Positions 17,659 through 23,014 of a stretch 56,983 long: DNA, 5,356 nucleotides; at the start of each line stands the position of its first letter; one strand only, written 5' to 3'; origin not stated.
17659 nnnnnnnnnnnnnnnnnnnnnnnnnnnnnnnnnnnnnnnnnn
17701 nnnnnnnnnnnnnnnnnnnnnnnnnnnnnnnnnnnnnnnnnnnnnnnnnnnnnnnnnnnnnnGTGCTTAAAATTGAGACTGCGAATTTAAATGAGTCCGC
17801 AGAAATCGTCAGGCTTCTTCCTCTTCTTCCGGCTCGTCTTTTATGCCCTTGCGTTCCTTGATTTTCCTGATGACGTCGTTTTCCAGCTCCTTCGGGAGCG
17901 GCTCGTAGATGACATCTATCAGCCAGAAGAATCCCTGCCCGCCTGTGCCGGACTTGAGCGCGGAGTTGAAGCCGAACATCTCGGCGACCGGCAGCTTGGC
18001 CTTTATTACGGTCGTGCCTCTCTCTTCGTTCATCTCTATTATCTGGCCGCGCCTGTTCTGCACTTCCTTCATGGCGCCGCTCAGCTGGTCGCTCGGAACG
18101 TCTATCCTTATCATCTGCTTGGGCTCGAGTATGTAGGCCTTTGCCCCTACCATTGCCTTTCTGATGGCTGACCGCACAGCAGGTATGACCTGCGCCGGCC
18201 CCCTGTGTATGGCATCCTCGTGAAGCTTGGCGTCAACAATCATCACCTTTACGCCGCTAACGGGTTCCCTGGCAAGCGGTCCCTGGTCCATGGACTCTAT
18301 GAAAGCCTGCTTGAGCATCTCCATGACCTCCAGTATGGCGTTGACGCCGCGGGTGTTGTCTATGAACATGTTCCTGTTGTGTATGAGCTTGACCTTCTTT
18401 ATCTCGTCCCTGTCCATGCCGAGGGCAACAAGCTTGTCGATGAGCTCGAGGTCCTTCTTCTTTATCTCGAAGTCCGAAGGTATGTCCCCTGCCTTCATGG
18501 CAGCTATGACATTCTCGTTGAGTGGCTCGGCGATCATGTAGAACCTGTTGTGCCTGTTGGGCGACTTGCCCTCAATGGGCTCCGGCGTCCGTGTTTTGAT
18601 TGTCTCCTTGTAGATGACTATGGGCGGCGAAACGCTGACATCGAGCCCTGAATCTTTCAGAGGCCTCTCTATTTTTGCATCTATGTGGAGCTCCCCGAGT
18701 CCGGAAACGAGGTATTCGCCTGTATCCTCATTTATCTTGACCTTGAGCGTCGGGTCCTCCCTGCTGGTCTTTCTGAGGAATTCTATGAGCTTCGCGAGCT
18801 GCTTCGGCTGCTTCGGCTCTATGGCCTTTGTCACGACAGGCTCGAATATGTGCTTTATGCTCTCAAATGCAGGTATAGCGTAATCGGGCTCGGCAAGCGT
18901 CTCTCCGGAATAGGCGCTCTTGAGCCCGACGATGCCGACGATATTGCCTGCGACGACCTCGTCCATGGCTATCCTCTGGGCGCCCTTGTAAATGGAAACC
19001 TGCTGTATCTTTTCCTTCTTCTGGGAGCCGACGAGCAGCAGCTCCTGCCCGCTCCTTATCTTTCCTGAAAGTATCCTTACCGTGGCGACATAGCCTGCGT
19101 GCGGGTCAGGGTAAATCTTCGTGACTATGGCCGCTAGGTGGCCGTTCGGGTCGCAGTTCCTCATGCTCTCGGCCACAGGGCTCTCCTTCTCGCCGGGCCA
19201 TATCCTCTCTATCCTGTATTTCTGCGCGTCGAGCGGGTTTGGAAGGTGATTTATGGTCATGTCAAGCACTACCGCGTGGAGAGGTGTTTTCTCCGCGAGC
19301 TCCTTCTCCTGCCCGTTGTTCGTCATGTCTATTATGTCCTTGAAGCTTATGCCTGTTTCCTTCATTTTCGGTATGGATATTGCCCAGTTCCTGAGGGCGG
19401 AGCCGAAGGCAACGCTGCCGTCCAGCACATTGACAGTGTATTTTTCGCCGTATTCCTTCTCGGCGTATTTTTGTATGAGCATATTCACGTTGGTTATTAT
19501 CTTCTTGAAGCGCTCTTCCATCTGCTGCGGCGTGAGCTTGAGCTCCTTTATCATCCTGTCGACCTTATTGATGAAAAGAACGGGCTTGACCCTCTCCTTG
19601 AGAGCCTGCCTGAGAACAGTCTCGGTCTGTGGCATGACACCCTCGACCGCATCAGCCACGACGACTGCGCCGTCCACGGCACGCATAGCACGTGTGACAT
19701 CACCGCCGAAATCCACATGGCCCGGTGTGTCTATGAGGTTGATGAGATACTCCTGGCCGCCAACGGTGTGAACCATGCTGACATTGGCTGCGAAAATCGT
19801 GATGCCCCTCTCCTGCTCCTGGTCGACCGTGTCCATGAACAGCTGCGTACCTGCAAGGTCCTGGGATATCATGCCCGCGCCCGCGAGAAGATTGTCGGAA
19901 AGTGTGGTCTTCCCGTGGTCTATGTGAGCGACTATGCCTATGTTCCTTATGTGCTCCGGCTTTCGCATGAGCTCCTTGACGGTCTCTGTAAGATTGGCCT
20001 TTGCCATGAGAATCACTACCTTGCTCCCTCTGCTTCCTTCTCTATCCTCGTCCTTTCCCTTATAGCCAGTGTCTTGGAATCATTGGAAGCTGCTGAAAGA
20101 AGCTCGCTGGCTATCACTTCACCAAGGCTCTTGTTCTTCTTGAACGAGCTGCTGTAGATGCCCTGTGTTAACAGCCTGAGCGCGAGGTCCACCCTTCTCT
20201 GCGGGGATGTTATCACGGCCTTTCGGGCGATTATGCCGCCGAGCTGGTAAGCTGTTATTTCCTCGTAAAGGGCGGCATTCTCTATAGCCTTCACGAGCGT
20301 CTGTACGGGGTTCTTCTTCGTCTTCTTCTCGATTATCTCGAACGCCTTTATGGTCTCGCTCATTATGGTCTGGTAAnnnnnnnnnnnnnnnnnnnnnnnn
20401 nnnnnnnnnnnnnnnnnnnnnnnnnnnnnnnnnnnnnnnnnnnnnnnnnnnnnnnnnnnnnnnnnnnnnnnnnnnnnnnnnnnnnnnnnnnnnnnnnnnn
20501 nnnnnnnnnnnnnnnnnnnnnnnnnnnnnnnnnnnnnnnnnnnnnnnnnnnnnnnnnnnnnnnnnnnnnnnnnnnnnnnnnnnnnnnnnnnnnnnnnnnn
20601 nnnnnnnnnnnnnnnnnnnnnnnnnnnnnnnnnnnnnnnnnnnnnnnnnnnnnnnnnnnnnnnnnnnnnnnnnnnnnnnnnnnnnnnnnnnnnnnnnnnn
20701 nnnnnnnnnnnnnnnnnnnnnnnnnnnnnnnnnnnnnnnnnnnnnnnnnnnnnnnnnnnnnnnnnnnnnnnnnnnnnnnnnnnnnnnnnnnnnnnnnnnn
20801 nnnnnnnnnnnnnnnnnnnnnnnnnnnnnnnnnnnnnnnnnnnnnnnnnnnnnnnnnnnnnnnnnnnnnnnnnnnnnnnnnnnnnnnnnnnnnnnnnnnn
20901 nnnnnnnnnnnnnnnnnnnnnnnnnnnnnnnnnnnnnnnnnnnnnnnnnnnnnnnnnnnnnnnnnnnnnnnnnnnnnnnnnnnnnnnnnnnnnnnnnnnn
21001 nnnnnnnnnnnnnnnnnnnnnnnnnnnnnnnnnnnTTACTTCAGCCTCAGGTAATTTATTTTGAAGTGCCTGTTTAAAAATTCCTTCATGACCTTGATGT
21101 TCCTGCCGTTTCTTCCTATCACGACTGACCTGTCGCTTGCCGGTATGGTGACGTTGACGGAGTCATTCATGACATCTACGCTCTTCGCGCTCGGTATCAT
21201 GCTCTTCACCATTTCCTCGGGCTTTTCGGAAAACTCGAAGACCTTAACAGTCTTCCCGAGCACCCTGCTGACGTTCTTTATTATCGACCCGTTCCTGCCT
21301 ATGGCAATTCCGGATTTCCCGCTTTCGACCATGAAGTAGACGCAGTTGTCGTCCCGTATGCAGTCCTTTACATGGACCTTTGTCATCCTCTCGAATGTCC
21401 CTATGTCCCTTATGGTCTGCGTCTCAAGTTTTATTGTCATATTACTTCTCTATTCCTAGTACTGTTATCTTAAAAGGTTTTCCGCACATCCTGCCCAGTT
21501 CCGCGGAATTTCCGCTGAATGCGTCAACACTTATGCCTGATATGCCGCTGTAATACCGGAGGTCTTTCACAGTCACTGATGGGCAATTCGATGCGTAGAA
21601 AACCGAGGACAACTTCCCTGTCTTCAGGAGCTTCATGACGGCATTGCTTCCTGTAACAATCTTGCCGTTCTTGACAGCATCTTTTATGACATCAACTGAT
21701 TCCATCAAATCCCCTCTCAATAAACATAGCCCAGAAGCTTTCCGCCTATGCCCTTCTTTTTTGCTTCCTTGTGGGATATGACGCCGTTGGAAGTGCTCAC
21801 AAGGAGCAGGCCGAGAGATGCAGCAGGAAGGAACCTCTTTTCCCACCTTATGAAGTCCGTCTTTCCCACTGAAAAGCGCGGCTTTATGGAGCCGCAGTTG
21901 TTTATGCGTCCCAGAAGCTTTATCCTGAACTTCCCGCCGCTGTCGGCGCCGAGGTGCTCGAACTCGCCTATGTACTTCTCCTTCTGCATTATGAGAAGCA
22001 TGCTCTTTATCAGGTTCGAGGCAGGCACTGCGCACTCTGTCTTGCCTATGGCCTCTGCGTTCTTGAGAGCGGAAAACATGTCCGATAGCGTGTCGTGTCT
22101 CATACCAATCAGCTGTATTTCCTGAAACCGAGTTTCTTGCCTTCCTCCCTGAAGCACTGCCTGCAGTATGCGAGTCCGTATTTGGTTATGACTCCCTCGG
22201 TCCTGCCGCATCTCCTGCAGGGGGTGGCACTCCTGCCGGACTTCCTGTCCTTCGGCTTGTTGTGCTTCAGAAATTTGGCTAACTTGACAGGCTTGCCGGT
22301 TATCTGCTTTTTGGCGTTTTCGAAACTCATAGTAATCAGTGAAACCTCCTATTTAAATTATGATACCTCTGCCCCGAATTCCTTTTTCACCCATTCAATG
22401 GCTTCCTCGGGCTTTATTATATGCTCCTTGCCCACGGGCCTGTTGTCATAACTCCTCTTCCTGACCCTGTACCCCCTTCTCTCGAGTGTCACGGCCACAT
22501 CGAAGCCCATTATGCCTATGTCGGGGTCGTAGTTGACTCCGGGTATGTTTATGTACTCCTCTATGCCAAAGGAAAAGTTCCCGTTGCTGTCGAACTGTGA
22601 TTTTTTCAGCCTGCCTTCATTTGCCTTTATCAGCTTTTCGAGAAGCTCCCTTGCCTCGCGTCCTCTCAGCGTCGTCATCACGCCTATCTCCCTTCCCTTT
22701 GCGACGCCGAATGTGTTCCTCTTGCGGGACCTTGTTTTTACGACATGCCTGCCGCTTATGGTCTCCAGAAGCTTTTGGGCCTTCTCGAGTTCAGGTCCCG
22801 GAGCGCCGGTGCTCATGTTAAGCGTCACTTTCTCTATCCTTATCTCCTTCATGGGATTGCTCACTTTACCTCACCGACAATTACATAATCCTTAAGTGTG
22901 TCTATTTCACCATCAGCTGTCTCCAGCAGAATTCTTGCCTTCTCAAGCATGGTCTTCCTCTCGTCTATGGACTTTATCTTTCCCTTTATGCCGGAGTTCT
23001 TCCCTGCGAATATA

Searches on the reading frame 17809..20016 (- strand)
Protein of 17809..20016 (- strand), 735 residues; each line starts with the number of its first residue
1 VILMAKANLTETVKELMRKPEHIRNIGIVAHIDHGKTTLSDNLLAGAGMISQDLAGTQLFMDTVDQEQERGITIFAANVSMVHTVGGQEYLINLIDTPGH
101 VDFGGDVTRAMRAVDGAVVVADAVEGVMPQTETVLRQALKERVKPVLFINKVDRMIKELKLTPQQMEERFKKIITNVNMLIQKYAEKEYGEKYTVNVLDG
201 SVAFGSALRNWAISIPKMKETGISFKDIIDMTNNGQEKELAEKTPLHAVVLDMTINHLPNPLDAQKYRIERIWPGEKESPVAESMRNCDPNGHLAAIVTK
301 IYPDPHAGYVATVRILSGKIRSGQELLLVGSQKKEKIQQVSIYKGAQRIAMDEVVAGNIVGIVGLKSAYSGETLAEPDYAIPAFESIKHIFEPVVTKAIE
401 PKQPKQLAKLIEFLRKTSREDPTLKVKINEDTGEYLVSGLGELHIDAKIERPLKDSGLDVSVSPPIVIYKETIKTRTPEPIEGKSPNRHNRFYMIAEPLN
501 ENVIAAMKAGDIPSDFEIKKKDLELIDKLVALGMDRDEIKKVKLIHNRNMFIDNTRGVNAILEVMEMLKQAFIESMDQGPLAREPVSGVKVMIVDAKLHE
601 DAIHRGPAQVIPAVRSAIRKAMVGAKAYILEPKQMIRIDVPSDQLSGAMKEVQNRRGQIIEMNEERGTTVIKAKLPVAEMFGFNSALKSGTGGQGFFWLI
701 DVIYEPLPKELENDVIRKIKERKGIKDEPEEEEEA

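Call 12: search_protein_families(library=pfam, proteins=[window:17809-20016:-])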
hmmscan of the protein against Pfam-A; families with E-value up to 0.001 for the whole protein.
window:17809-20016:- (735 aa): 7 families
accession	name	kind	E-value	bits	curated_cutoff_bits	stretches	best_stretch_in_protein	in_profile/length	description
PF00009.33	GTP_EFTU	-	8.9e-58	195.4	26.5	1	22-259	2-187/188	Elongation factor Tu GTP binding domain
PF03764.24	EFG_IV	-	2.4e-21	76.2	24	1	547-625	44-120/121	Elongation factor G, domain IV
PF00679.30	EFG_C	-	5.1e-20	71.7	27.9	1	629-713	2-87/89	Elongation factor G C-terminus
PF14492.12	EFG_III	-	6.1e-20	71.5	27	1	392-463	3-74/75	Elongation Factor G, domain III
PF03144.31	GTP_EFTU_D2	-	8e-15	55.5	30.3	1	308-375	1-73/73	Elongation factor Tu domain 2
PF22042.2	EF-G_D2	-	2.6e-14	53.5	27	1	295-375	3-82/84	Elongation factor G domain 2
PF01926.29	MMR_HSR1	-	0.00036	21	21.9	0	26-151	2-113/113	50S ribosome-binding GTPase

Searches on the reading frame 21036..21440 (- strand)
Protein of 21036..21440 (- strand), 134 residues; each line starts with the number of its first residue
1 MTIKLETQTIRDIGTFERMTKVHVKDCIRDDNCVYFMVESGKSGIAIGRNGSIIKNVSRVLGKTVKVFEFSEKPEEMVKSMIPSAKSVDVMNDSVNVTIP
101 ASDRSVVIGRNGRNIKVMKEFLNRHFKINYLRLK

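Call 67: search_protein_families(library=pfam, proteins=[window:21036-21440:-], max_evalue=0.00001)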
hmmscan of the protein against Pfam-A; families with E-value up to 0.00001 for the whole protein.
window:21036-21440:- (134 aa): 4 families
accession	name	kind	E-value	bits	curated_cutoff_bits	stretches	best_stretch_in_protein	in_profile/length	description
PF07650.23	KH_2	-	5.8e-13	48.9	22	0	15-69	6-62/78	KH domain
PF13184.12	KH_5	-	8.7e-09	35.8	27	1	31-86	2-63/69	NusA-like KH domain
PF13083.13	KH_KhpA-B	-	3.7e-07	30.4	32.1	0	75-123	5-59/73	KhpA/KhpB, KH domain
PF00013.35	KH_1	-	8.6e-07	29.1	21.5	0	95-120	2-27/66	KH domain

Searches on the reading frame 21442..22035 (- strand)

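Call 67: search_protein_families(library=pfam, proteins=[window:21442-22035:-], max_evalue=0.00001)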
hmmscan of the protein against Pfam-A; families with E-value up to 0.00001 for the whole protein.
window:21442-22035:- (197 aa): 1 family
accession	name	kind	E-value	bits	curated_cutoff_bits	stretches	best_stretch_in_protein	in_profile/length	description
PF01248.31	Ribosomal_L7Ae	-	1.1e-12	47.9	22.1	1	115-195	5-85/95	Ribosomal protein L7Ae/L30e/S12e/Gadd45 family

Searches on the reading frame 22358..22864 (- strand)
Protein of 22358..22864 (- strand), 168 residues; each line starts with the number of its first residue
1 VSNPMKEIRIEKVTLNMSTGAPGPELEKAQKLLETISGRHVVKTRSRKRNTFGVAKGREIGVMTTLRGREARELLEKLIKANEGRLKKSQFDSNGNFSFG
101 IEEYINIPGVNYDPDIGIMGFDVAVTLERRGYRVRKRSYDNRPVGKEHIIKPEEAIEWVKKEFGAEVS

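Call 67: search_protein_families(library=pfam, proteins=[window:22358-22864:-], max_evalue=0.00001)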
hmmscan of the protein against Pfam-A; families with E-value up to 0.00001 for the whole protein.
window:22358-22864:- (168 aa): 2 families
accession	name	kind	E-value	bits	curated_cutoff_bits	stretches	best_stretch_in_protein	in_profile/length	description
PF00673.26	Ribosomal_L5_C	-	2.1e-20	73.1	27.8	1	59-134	1-79/94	ribosomal L5P family C-terminus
PF00281.24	Ribosomal_L5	-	8.3e-12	45.7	34.9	1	3-49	1-50/57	Ribosomal protein L5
